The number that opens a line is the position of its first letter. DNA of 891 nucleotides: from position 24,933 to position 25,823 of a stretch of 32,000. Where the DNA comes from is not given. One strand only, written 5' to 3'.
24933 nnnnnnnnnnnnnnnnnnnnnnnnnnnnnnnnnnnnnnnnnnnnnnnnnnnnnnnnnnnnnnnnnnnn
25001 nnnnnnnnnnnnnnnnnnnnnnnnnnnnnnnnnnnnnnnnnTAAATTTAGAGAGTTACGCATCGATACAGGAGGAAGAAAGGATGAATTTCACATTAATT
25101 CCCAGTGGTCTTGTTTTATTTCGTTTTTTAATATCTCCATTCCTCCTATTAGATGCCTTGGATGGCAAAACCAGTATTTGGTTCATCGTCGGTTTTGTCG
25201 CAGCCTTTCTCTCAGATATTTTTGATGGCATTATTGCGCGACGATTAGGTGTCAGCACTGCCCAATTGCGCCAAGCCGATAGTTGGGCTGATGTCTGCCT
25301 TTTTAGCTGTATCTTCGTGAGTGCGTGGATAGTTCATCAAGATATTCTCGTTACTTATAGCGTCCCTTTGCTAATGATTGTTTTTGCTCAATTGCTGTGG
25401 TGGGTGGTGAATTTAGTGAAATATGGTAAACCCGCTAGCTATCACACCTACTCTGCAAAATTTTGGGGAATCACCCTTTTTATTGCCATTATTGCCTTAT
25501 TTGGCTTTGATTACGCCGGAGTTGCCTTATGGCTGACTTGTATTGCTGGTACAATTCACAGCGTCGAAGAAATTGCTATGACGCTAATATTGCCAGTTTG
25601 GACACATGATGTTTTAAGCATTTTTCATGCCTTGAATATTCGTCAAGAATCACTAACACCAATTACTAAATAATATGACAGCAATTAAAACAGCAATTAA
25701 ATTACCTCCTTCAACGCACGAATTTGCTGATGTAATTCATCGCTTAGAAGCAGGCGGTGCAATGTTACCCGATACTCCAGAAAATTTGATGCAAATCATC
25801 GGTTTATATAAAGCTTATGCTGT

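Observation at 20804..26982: Expanded CO2-uptake (NDH-1MS) operon: ndhF3, Tat-beta-CA, ndhD3, CDP-alcohol-PT-like, cupA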

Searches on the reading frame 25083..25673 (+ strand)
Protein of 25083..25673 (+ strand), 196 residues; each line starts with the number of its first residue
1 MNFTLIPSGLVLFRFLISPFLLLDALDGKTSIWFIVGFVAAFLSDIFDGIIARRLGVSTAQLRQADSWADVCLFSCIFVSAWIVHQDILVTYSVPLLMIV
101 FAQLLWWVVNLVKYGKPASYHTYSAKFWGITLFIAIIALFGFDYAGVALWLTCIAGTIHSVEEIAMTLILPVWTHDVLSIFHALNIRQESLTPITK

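Call 3: search_protein_families(library=pfam, proteins=[window:25083-25673:+], max_evalue=0.01)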
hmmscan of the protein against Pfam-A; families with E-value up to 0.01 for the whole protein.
window:25083-25673:+ (196 aa): 1 family
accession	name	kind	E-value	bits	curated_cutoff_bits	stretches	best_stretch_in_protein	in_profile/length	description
PF01066.26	CDP-OH_P_transf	-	1.7e-16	61.4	22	1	5-156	2-150/152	CDP-alcohol phosphatidyltransferase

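Call 4: search_protein_families(library=ncbifam, proteins=[window:25083-25673:+], max_evalue=0.01)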
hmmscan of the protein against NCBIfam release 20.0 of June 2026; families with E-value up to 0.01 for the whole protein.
window:25083-25673:+ (196 aa): 4 families
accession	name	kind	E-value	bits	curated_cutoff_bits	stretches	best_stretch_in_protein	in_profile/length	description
NF053678.1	ClpnSynClsA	equivalog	0.00053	20.2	240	1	6-140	5-137/180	cardiolipin synthase ClsA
TIGR00473.1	pssA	equivalog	0.0012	18.9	107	1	30-140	22-123/153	CDP-diacylglycerol--serine O-phosphatidyltransferase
TIGR00560.1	pgsA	equivalog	0.0014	19.2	109.1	1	6-145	3-145/183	CDP-diacylglycerol--glycerol-3-phosphate 3-phosphatidyltransferase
NF038086.1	anchor_synt_A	exception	0.0014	18.5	200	1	41-148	42-151/222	protein sorting system archaetidylserine synthase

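Call 15: find_homologous_proteins(query=window:25083-25673:+)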
Query window:25083-25673:+ (196 aa): 777 proteins with E <= 0.001 among 1022 candidates; the best 120 are listed.
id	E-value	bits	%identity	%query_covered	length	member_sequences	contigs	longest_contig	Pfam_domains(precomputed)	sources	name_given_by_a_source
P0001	8.8e-123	426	100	100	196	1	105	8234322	PF01066.27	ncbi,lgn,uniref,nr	ncbi:CDP-alcohol phosphatidyltransferase family protein [Nostoc punctiforme]|uniref:CDP-alcohol phos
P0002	1.2e-121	422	98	100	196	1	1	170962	PF01066.27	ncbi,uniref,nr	ncbi:CDP-alcohol phosphatidyltransferase family protein [Nostoc sp. LEGE 12447]|uniref:CDP-alcohol p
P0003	4.4e-121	420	98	100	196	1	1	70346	PF01066.27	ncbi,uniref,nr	ncbi:CDP-alcohol phosphatidyltransferase family protein [Nostoc sp. UIC 10630]|uniref:CDP-alcohol ph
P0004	6.6e-121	420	99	100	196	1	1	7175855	PF01066.27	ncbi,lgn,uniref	ncbi:CDP-alcohol phosphatidyltransferase family protein [Nostoc sp. C110]|uniref:CDP-alcohol phospha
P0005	9.5e-121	419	98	100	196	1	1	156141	PF01066.27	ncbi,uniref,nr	ncbi:CDP-alcohol phosphatidyltransferase family protein [Nostoc sp. FACHB-133]|uniref:CDP-alcohol ph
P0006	1.5e-120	418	98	100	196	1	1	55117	PF01066.27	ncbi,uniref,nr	ncbi:CDP-alcohol phosphatidyltransferase family protein [Nostoc sp. LEGE 12450]|uniref:CDP-alcohol p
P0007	1.6e-120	418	98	100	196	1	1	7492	PF01066.27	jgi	jgi:phosphatidylglycerophosphate synthase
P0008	3.4e-120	417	98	100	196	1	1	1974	PF01066.27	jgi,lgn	jgi:CDP-diacylglycerol--glycerol-3-phosphate 3-phosphatidyltransferase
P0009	1.5e-119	415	97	100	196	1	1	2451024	PF01066.27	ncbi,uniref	ncbi:CDP-alcohol phosphatidyltransferase family protein [Nostoc punctiforme UO1]|uniref:CDP-alcohol 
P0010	1.8e-119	415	97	100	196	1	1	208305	PF01066.27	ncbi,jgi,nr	ncbi:CDP-alcohol phosphatidyltransferase family protein [Nostoc muscorum FACHB-395]|jgi:CDP-diacylgl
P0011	1.4e-118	412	99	97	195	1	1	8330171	PF01066.27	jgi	jgi:phosphatidylglycerophosphate synthase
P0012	1.7e-118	412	96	100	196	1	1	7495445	PF01066.27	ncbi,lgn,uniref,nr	ncbi:CDP-alcohol phosphatidyltransferase family protein [Nostoc sp. C057]|uniref:CDP-alcohol phospha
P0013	3.9e-118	410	96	100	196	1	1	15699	PF01066.27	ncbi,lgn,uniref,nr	ncbi:CDP-alcohol phosphatidyltransferase family protein [Nostoc sp. NMS4]|uniref:CDP-alcohol phospha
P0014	5.7e-118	410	95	100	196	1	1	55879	PF01066.27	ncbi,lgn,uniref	ncbi:MAG: CDP-alcohol phosphatidyltransferase family protein [Nostoc sp.]|uniref:CDP-alcohol phospha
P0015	8.4e-118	409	95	100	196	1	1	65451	PF01066.27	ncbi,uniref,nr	ncbi:CDP-alcohol phosphatidyltransferase family protein [Nostoc sp. UHCC 0252]|uniref:CDP-alcohol ph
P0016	1.4e-117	409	95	100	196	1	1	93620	PF01066.27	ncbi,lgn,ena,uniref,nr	ncbi:CDP-alcohol phosphatidyltransferase family protein [Nostoc sp. LPT]|uniref:CDP-alcohol phosphat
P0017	1.7e-117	408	96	100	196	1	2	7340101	PF01066.27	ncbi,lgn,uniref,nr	ncbi:CDP-alcohol phosphatidyltransferase family protein [Nostoc sp. ATCC 53789]|uniref:CDP-alcohol p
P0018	3.5e-117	407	96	100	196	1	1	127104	PF01066.27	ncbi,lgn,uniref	ncbi:CDP-alcohol phosphatidyltransferase family protein [Nostoc sp.]|uniref:CDP-alcohol phosphatidyl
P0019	7.4e-117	406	95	100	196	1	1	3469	PF01066.27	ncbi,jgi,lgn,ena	jgi:CDP-diacylglycerol--glycerol-3-phosphate 3-phosphatidyltransferase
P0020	8.8e-117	406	95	100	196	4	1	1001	PF01066.27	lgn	-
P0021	1.1e-116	406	96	99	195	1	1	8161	PF01066.27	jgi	jgi:phosphatidylglycerophosphate synthase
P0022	4.9e-116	404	95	99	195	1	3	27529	PF01066.27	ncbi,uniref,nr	ncbi:CDP-alcohol phosphatidyltransferase family protein [Nostoc sp. UCD121]|uniref:CDP-alcohol phosp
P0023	1.3e-115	402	94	100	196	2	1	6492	PF01066.27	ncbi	ncbi:MAG: CDP-alcohol phosphatidyltransferase family protein [Nostoc sp.]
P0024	5.8e-115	400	98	96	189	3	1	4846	PF01066.27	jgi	jgi:phosphatidylserine synthase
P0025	6.4e-112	390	95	96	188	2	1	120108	PF01066.27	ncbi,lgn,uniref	ncbi:CDP-alcohol phosphatidyltransferase family protein [Nostoc sp.]|uniref:CDP-alcohol phosphatidyl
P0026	2.0e-107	375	85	100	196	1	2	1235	PF01066.27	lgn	-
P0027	2.5e-107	375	84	100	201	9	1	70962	PF01066.27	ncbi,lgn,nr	ncbi:MAG: CDP-alcohol phosphatidyltransferase family protein [Nostoc sp. DcaGUA01]|nr:CDP-alcohol ph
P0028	2.6e-107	375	88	96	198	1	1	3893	PF01066.27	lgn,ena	-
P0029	2.1e-105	369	88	96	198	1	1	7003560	PF01066.27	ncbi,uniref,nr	ncbi:CDP-alcohol phosphatidyltransferase [Cylindrospermum stagnale PCC 7417]|uniref:CDP-alcohol phos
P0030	2.2e-105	369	83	100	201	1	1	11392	PF01066.27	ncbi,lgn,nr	ncbi:MAG: CDP-alcohol phosphatidyltransferase family protein [Nostoc sp. DedQUE12a]|nr:CDP-alcohol p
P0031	5.1e-104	364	84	97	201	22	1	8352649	PF01066.27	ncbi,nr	ncbi:CDP-alcohol phosphatidyltransferase [Nostoc carneum NIES-2107]|nr:CDP-alcohol phosphatidyltrans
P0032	1.1e-103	363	83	96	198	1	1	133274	PF01066.27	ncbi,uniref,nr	ncbi:CDP-alcohol phosphatidyltransferase family protein [Nostoc sp. LEGE 06077]|uniref:CDP-alcohol p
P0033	7.7e-103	361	84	98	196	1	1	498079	PF01066.27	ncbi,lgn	ncbi:MAG: CDP-alcohol phosphatidyltransferase family protein [Nostoc sp.]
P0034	1.4e-102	360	82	97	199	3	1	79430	PF01066.27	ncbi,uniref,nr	ncbi:CDP-alcohol phosphatidyltransferase family protein [Aulosira sp. FACHB-615]|uniref:CDP-alcohol 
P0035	1.6e-102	360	82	97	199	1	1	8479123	PF01066.27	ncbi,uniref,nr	ncbi:CDP-alcohol phosphatidyltransferase family protein [Tolypothrix sp. PCC 7910]|uniref:CDP-alcoho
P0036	1.9e-102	359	82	99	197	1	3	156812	PF01066.27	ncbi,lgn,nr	ncbi:MAG: CDP-alcohol phosphatidyltransferase family protein [Aulosira sp. ZfuVER01]|nr:CDP-alcohol 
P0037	3.1e-102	359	83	96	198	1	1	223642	PF01066.27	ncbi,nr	ncbi:CDP-alcohol phosphatidyltransferase family protein [Nostoc sp. CHAB 5844]|nr:CDP-alcohol phosph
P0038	4.7e-102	358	82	96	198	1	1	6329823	PF01066.27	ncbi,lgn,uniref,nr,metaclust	ncbi:CDP-alcohol phosphatidyltransferase family protein [Nostoc sp. PCC 7107]|uniref:CDP-alcohol pho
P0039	5.0e-102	358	81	98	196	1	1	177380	PF01066.27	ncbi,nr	ncbi:MAG: CDP-alcohol phosphatidyltransferase family protein [Nostoc sp. S4]|nr:CDP-alcohol phosphat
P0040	5.2e-102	358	83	96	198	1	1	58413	PF01066.27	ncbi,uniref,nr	ncbi:CDP-alcohol phosphatidyltransferase family protein [Nostoc sp. FACHB-280]|uniref:CDP-alcohol ph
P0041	7.2e-102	357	83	96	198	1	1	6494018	PF01066.27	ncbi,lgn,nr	ncbi:CDP-alcohol phosphatidyltransferase [Nostoc sp. HK-01]|nr:CDP-alcohol phosphatidyltransferase [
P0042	1.1e-101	357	83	96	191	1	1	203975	PF01066.27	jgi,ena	jgi:CDP-diacylglycerol--glycerol-3-phosphate 3-phosphatidyltransferase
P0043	1.4e-101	356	83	96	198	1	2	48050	PF01066.27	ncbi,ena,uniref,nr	ncbi:CDP-alcohol phosphatidyltransferase family protein [Nostoc sp. FACHB-152]|uniref:CDP-alcohol ph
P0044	1.5e-101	356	82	96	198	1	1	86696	PF01066.27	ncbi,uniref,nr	ncbi:CDP-alcohol phosphatidyltransferase family protein [Nostoc spongiaeforme FACHB-130]|uniref:CDP-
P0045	2.2e-101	356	82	96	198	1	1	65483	PF01066.27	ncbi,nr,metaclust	ncbi:CDP-diacylglycerol--glycerol-3-phosphate 3-phosphatidyltransferase [Nostoc sp. MBR 210]|nr:CDP-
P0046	2.8e-101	355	81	97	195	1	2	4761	PF01066.27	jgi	jgi:CDP-diacylglycerol--glycerol-3-phosphate 3-phosphatidyltransferase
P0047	4.8e-101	355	81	96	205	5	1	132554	PF01066.27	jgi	-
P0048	5.3e-101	355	83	98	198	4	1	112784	PF01066.27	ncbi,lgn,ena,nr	ncbi:MAG: CDP-alcohol phosphatidyltransferase family protein [Goleter apudmare HA4340-LM2]|nr:CDP-al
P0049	7.0e-101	354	82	97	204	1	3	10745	PF01066.27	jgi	jgi:phosphatidylglycerophosphate synthase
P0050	8.2e-101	354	84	96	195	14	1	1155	PF01066.27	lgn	-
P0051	9.9e-101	354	81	97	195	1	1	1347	PF01066.27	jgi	jgi:phosphatidylglycerophosphate synthase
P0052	4.4e-100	352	80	96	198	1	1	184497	PF01066.27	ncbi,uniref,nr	ncbi:CDP-alcohol phosphatidyltransferase family protein [Nostoc sp. FACHB-110]|uniref:CDP-alcohol ph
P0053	4.9e-100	351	80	97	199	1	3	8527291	PF01066.27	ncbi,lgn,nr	ncbi:CDP-alcohol phosphatidyltransferase [Calothrix brevissima NIES-22]|nr:CDP-alcohol phosphatidylt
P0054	7.0e-100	351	79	96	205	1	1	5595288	PF01066.27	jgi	jgi:phosphatidylglycerophosphate synthase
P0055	1.5e-99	350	79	96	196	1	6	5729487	PF01066.27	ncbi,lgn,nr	ncbi:CDP-alcohol phosphatidyltransferase family protein [Richelia sinica]|nr:CDP-alcohol phosphatidy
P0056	1.8e-99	350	81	96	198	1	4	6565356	PF01066.27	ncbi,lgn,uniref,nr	ncbi:CDP-alcohol phosphatidyltransferase [Anabaenopsis circularis NIES-21]|uniref:CDP-alcohol phosph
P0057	1.9e-99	349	79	96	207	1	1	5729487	PF01066.27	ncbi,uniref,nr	ncbi:CDP-alcohol phosphatidyltransferase [Richelia sinica FACHB-800]|uniref:CDP-alcohol phosphatidyl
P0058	2.7e-99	349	81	96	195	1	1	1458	PF01066.27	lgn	-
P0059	4.6e-99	348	79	96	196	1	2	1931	PF01066.27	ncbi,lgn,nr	ncbi:MAG TPA: CDP-alcohol phosphatidyltransferase family protein [Nostocaceae cyanobacterium]|nr:CDP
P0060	4.8e-99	348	76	100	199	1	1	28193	PF01066.27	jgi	jgi:CDP-diacylglycerol--glycerol-3-phosphate 3-phosphatidyltransferase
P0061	5.6e-99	348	80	96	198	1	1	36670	PF01066.27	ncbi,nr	ncbi:MAG: CDP-alcohol phosphatidyltransferase family protein [Nostoc sp. TH1S01]|nr:CDP-alcohol phos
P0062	5.6e-99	348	79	96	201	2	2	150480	PF01066.27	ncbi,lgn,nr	ncbi:MAG TPA: CDP-alcohol phosphatidyltransferase family protein [Nostocaceae cyanobacterium]|nr:CDP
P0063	6.1e-99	348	81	96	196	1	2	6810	PF01066.27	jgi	jgi:cardiolipin synthase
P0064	7.9e-99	347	79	96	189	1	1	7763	PF01066.27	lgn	-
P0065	1.1e-98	347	80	96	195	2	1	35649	PF01066.27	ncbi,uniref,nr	ncbi:CDP-alcohol phosphatidyltransferase family protein [Plectonema radiosum NIES-515]|uniref:CDP-al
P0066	1.4e-98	347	82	96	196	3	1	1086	PF01066.27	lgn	-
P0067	3.7e-98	345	81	97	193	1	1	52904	PF01066.27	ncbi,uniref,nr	ncbi:CDP-alcohol phosphatidyltransferase family protein [Nostocaceae cyanobacterium CENA357]|uniref:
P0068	4.4e-98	345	76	96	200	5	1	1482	PF01066.27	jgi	jgi:CDP-diacylglycerol--glycerol-3-phosphate 3-phosphatidyltransferase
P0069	8.0e-98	344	81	97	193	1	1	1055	PF01066.27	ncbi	-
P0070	8.5e-98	344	77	96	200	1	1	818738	PF01066.27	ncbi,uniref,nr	ncbi:CDP-alcohol phosphatidyltransferase family protein [Anabaena sphaerica FACHB-251]|uniref:CDP-al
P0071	1.1e-97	344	81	96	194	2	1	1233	PF01066.27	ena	-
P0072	5.4e-97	341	79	96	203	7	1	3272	PF01066.27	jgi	jgi:phosphatidylglycerophosphate synthase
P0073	7.1e-97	341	81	96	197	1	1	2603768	PF01066.27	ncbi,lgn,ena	-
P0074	1.1e-96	340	80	96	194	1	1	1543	PF01066.27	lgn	-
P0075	1.5e-96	340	77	96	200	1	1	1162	PF01066.27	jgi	jgi:CDP-diacylglycerol--glycerol-3-phosphate 3-phosphatidyltransferase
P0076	1.7e-96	340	80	96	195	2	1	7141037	PF01066.27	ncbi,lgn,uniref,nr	ncbi:CDP-alcohol phosphatidyltransferase family protein [Nostoc sp. MS1]|uniref:CDP-alcohol phosphat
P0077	2.5e-96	339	77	99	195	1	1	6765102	PF01066.27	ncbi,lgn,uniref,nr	ncbi:CDP-alcohol phosphatidyltransferase family protein [Nostoc sp. TCL26-01]|uniref:CDP-alcohol pho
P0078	2.5e-96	339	79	96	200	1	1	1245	PF01066.27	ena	-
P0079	3.4e-96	339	75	96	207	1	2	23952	PF01066.27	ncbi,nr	ncbi:MAG: CDP-diacylglycerol--glycerol-3-phosphate 3-phosphatidyltransferase [Nostocales cyanobacter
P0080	4.8e-96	338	75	96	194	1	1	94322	PF01066.27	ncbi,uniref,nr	ncbi:CDP-alcohol phosphatidyltransferase family protein [Sphaerospermopsis aphanizomenoides BCCUSP55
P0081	2.3e-95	336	80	96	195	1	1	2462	PF01066.27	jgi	-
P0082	3.0e-95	336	77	96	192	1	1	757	PF01066.27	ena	-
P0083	2.7e-94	333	77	96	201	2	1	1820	PF01066.27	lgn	-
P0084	4.1e-94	332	80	94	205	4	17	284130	PF01066.27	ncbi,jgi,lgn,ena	-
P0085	7.3e-94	331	77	97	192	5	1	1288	PF01066.27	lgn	-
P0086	1.3e-93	330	79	96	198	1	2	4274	PF01066.27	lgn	-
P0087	3.3e-93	329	76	96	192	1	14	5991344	PF01066.27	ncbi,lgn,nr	ncbi:CDP-alcohol phosphatidyltransferase family protein [Mastigocladus laminosus UU774]|nr:CDP-alcoh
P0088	4.3e-92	325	75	96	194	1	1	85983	PF01066.27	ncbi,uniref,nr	ncbi:CDP-alcohol phosphatidyltransferase family protein [Chlorogloeopsis sp. ULAP01]|uniref:CDP-alco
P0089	8.8e-92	324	77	94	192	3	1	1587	PF01066.27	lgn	-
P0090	1.1e-91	324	76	94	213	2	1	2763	PF01066.27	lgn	-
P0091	1.4e-91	324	77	97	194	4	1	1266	PF01066.27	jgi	jgi:phosphatidylglycerophosphate synthase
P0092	4.4e-91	322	76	94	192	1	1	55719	PF01066.27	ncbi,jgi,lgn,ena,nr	ncbi:MAG: CDP-alcohol phosphatidyltransferase family protein [Aphanothece sp. CMT-3BRIN-NPC111]|jgi:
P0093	6.2e-91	322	74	96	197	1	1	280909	PF01066.27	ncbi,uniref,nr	ncbi:CDP-alcohol phosphatidyltransferase family protein [Microcoleus sp. FACHB-672]|uniref:CDP-alcoh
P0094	8.8e-91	321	74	96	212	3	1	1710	PF01066.27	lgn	-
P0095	9.3e-91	321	74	94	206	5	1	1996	PF01066.27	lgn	-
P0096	9.7e-91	321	76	95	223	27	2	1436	PF01066.27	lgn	-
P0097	1.2e-90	321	71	96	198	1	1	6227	PF01066.27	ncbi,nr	ncbi:MAG TPA: CDP-alcohol phosphatidyltransferase family protein [Kamptonema sp.]|nr:CDP-alcohol pho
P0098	3.9e-89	316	76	94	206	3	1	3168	PF01066.27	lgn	-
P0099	6.7e-89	315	71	98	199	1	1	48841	PF01066.27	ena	-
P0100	1.3e-88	314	72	96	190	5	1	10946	PF01066.27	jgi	jgi:phosphatidylglycerophosphate synthase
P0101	1.6e-88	314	72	96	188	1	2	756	PF01066.27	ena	-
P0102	1.9e-88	314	74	97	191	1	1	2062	PF01066.27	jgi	jgi:phosphatidylglycerophosphate synthase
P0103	2.0e-88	313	72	96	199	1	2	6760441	PF01066.27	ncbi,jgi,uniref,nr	ncbi:CDP-alcohol phosphatidyltransferase family protein [Kamptonema animale CS-326]|jgi:phosphatidyl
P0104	2.0e-88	313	70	98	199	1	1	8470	PF01066.27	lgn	-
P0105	2.3e-88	313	74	94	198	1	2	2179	PF01066.27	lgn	-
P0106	3.2e-88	313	70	98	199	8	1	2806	PF01066.27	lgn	-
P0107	3.7e-88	313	70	98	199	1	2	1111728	PF01066.27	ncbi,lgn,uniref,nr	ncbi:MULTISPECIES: CDP-alcohol phosphatidyltransferase family protein [Kamptonema]|uniref:CDP-alcoho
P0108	6.6e-88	312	70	98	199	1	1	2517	PF01066.27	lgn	-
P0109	9.1e-88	311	74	94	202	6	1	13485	PF01066.27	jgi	-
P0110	9.9e-88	311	70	98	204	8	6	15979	PF01066.27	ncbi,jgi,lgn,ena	-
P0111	1.0e-87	311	73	97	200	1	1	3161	PF01066.27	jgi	jgi:phosphatidylglycerophosphate synthase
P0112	1.0e-87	311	74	95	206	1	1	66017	PF01066.27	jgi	jgi:phosphatidylglycerophosphate synthase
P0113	3.5e-87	309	72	97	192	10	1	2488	PF01066.27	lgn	-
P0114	4.4e-87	309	75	96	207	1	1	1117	PF01066.27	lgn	-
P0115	8.1e-87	308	73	94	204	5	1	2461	PF01066.27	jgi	jgi:phosphatidylglycerophosphate synthase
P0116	8.3e-87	308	73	94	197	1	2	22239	PF01066.27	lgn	-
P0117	9.4e-87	308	70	95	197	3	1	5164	PF01066.27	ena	-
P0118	9.6e-87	308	74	93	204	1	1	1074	PF01066.27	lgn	-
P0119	1.4e-86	307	72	94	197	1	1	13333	PF01066.27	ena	-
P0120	2.3e-86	307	72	94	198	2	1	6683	PF01066.27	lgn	-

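Call 17: find_encoding_contigs(protein=P0107, flank=8000, max_places=2)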
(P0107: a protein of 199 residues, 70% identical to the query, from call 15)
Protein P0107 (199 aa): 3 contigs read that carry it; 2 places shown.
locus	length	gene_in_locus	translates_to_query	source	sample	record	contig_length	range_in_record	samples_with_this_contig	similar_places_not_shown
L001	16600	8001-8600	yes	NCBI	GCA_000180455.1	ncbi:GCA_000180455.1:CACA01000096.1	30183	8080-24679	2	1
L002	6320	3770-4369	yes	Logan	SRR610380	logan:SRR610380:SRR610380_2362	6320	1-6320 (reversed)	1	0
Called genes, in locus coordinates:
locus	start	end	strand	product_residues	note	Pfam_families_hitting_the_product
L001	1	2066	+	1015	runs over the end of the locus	PF02518:HATPase_c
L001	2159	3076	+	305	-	PF00535:Glycos_transf_2, PF10111:Glyco_tranf_2_2, PF13506:Glyco_transf_21 (weak), PF13641:Glyco_tranf_2_3, PF13632:Glyco_trans_2_3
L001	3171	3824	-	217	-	PF02798:GST_N, PF13417:GST_N_3, PF13409:GST_N_2, PF00043:GST_C, PF13410:GST_C_2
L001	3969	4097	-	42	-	-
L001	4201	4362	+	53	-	-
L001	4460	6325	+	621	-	PF00662:Proton_antipo_N, PF00361:Proton_antipo_M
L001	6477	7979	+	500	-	PF00361:Proton_antipo_M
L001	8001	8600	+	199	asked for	PF01066:CDP-OH_P_transf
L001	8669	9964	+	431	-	PF10216:ChpXY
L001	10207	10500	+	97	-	PF02617:ClpS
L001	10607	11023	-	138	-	PF07719:TPR_2 (faint), PF13374:TPR_10 (faint), PF13424:TPR_12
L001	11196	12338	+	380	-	PF00493:MCM (faint), PF13191:AAA_16 (weak), PF07728:AAA_5 (faint), PF13401:AAA_22 (weak), PF01078:Mg_chelatase (weak), PF17863:AAA_lid_2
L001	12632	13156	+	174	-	PF02075:RuvC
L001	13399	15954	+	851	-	-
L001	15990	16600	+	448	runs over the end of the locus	PF02040:ArsB, PF03600:CitMHS, PF02040:ArsB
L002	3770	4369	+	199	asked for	PF01066:CDP-OH_P_transf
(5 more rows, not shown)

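Call 18: find_encoding_contigs(protein=P0092, flank=8000, max_places=2)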
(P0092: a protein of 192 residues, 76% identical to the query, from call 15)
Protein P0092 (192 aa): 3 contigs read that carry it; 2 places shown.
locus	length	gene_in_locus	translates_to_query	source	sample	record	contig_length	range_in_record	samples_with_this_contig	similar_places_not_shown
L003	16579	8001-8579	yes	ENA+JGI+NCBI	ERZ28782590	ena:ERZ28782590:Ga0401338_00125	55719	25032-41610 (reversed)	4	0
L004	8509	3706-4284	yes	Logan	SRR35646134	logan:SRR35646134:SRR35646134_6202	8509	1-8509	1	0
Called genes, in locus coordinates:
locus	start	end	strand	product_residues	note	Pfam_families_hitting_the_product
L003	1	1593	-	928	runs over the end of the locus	PF07517:SecA_DEAD, PF00270:DEAD (weak), PF01043:SecA_PP_bind, PF21090:P-loop_SecA, PF07516:SecA_SW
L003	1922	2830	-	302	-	PF20030:bpMoxR (weak), PF00004:AAA (weak), PF07726:AAA_3, PF07728:AAA_5, PF17863:AAA_lid_2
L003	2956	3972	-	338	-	PF06574:FAD_syn, PF01687:Flavokinase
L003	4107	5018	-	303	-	PF12706:Lactamase_B_2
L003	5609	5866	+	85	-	PF00462:Glutaredoxin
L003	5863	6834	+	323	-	PF02951:GSH-S_N, PF02955:GSH-S_ATP, PF08443:RimK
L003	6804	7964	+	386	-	PF01408:GFO_IDH_MocA, PF02894:GFO_IDH_MocA_C, PF22725:GFO_IDH_MocA_C3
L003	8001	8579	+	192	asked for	PF01066:CDP-OH_P_transf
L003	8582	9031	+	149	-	-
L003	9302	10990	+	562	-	PF12450:vWF_A, PF13768:VWA_3, PF00092:VWA, PF13519:VWA_2, PF12034:YfbK_C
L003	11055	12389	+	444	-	PF00069:Pkinase, PF07714:PK_Tyr_Ser-Thr, PF01636:APH (faint), PF13599:Pentapeptide_4, PF00805:Pentapeptide, PF13576:Pentapeptide_3 (faint), PF00805:Pentapeptide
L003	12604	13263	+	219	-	PF04542:Sigma70_r2, PF08281:Sigma70_r4_2, PF04545:Sigma70_r4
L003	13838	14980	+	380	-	PF00266:Aminotran_5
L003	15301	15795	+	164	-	PF01641:SelR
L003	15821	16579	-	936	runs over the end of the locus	PF00753:Lactamase_B, PF12706:Lactamase_B_2, PF16661:Lactamase_B_6 (weak), PF10996:Beta-Casp, PF07521:RMMBL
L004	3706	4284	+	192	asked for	PF01066:CDP-OH_P_transf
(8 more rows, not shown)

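Call 19: search_protein_families(library=ncbifam, proteins=[L003:8582-9031:+], max_evalue=1)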
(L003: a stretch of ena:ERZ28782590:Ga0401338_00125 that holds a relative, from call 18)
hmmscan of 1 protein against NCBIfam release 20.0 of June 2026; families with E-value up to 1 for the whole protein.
L003:8582-9031:+ (149 aa): 0 families
